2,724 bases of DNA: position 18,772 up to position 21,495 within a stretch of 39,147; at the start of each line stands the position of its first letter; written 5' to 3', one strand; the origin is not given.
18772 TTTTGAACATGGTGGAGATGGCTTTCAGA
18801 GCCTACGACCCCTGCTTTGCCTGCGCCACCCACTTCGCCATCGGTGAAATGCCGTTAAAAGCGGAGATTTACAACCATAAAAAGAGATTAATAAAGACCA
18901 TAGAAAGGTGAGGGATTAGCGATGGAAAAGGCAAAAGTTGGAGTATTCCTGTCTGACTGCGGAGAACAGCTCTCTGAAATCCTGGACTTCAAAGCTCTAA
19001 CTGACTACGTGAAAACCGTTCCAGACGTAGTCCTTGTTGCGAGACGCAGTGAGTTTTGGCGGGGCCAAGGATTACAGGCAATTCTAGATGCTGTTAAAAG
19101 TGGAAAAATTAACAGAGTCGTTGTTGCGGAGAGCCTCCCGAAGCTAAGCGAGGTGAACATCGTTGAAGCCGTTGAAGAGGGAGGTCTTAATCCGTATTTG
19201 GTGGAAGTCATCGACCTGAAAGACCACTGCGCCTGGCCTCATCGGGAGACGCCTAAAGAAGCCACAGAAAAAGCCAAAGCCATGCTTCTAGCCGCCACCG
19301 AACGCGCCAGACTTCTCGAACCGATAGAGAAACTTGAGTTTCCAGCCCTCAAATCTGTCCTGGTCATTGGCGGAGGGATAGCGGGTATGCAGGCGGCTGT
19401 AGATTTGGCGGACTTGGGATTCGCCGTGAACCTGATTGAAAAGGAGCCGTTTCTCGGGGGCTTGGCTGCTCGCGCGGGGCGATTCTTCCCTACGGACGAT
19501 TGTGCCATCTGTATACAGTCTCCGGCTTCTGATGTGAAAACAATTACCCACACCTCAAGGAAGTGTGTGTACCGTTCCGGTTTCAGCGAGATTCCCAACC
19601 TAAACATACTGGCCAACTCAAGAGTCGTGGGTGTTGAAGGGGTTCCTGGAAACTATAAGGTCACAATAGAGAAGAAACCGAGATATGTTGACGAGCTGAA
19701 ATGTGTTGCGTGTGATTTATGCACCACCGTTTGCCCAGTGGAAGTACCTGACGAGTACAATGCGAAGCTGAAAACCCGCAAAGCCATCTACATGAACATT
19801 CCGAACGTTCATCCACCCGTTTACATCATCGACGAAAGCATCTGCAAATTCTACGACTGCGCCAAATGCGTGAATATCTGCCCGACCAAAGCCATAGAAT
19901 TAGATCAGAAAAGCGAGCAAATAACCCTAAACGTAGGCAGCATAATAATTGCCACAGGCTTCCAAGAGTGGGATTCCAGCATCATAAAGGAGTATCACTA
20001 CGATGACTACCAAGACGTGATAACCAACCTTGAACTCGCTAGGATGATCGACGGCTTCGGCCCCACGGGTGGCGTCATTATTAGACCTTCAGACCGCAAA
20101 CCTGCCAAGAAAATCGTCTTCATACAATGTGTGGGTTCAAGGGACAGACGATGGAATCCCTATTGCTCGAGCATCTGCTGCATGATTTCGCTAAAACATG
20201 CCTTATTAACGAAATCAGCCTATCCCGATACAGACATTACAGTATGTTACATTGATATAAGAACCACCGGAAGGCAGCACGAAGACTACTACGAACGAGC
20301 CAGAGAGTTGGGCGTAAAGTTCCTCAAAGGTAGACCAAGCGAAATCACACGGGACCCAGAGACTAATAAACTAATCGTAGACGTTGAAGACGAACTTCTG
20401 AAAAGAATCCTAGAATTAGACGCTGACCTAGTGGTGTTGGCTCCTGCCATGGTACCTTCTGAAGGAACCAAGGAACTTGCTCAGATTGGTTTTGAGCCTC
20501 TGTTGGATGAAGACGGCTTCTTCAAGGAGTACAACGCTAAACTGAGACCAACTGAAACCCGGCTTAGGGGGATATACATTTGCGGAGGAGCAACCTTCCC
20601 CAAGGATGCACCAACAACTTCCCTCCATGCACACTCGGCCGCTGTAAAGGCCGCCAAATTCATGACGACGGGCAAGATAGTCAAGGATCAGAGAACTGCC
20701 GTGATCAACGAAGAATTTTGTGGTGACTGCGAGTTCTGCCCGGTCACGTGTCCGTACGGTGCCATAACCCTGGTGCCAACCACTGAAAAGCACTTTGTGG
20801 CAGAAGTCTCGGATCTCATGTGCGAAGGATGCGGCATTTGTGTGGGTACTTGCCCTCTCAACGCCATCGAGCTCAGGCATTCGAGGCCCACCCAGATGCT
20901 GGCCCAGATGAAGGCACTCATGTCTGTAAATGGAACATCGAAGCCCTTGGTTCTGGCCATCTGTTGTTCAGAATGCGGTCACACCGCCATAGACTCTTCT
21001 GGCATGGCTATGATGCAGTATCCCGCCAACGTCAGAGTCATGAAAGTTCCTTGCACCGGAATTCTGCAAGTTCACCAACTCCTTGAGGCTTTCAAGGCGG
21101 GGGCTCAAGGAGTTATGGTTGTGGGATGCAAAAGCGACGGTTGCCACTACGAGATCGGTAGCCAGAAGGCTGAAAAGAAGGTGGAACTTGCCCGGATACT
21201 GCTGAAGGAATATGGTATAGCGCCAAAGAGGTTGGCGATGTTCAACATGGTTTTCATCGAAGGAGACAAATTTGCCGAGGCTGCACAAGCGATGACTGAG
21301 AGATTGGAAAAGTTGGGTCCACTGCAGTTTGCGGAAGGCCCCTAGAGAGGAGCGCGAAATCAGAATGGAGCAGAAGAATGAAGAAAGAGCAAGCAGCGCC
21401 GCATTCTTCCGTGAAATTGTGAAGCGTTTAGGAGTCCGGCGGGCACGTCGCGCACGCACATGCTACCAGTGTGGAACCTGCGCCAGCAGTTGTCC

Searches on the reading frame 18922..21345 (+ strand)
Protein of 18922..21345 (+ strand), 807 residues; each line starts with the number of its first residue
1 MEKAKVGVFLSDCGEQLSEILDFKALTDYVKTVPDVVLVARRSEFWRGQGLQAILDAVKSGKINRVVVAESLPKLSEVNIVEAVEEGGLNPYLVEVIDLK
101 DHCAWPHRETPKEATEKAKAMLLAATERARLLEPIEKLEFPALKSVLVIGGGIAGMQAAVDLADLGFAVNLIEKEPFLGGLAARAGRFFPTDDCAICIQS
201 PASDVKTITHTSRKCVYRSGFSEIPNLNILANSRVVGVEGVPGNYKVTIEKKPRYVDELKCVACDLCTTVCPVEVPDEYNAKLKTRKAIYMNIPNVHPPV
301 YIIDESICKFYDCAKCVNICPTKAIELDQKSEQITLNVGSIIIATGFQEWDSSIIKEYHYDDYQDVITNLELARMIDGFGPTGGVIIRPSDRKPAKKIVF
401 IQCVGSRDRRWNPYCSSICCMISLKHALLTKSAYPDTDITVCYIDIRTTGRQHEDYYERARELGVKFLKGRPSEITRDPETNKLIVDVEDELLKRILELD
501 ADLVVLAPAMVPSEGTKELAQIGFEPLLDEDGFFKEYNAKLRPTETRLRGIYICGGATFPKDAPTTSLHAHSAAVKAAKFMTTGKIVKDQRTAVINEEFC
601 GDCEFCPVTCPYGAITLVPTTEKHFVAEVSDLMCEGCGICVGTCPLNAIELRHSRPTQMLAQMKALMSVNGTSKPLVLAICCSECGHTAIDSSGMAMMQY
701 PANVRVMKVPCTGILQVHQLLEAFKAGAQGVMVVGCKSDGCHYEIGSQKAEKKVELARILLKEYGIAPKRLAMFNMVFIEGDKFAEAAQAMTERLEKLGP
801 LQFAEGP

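Call 6: search_protein_families(library=pfam, proteins=[window:18922-21345:+], max_evalue=0.001)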
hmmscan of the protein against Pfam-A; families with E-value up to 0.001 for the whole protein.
window:18922-21345:+ (807 aa): 17 families
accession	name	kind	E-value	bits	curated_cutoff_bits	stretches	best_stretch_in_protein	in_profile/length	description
PF02662.21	FlpD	-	2e-37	128.4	22.3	1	677-799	1-123/123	Methyl-viologen-reducing hydrogenase, delta subunit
PF12838.12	Fer4_7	-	8e-13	49.1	27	1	600-648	2-52/52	4Fe-4S dicluster domain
PF00037.32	Fer4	-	4.2e-12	45.8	21.1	2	255-275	2-22/24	4Fe-4S binding domain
PF13484.11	Fer4_16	-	4.6e-12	47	30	0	312-329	4-21/66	4Fe-4S double cluster binding domain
PF12837.12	Fer4_6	-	3.7e-11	42.8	25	0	256-275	4-23/24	4Fe-4S binding domain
PF14697.11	Fer4_21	-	1.2e-10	41.8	35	1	593-651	1-59/59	4Fe-4S dicluster domain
PF07992.20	Pyr_redox_2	-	1.1e-09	38.6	26.1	1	145-274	2-58/291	Pyridine nucleotide-disulphide oxidoreductase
PF12831.13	FAD_oxidored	-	9.4e-09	35.5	27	1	146-187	2-43/416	FAD dependent oxidoreductase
PF13237.11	Fer4_10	-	4.5e-08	33.3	25.5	0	256-280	4-30/53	4Fe-4S dicluster domain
PF13187.11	Fer4_9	-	1.3e-07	32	27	1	260-325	1-52/52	4Fe-4S dicluster domain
PF01266.30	DAO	-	8e-07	29.3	27.9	1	146-188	2-45/353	FAD dependent oxidoreductase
PF13450.12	NAD_binding_8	-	1.7e-06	28.7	21.9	1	148-184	1-37/68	NAD(P)-binding Rossmann-like domain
PF00890.30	FAD_binding_2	-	4.7e-06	26.5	20.4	1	146-185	2-41/414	FAD binding domain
PF25160.1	LdpA_Fe-S-bd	-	7.8e-06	26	27.6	0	606-652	9-46/49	LdpA Fe-S cluster-binding domain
PF01134.28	GIDA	-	0.00014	21.5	22.1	1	146-174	2-30/391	Glucose inhibited division protein A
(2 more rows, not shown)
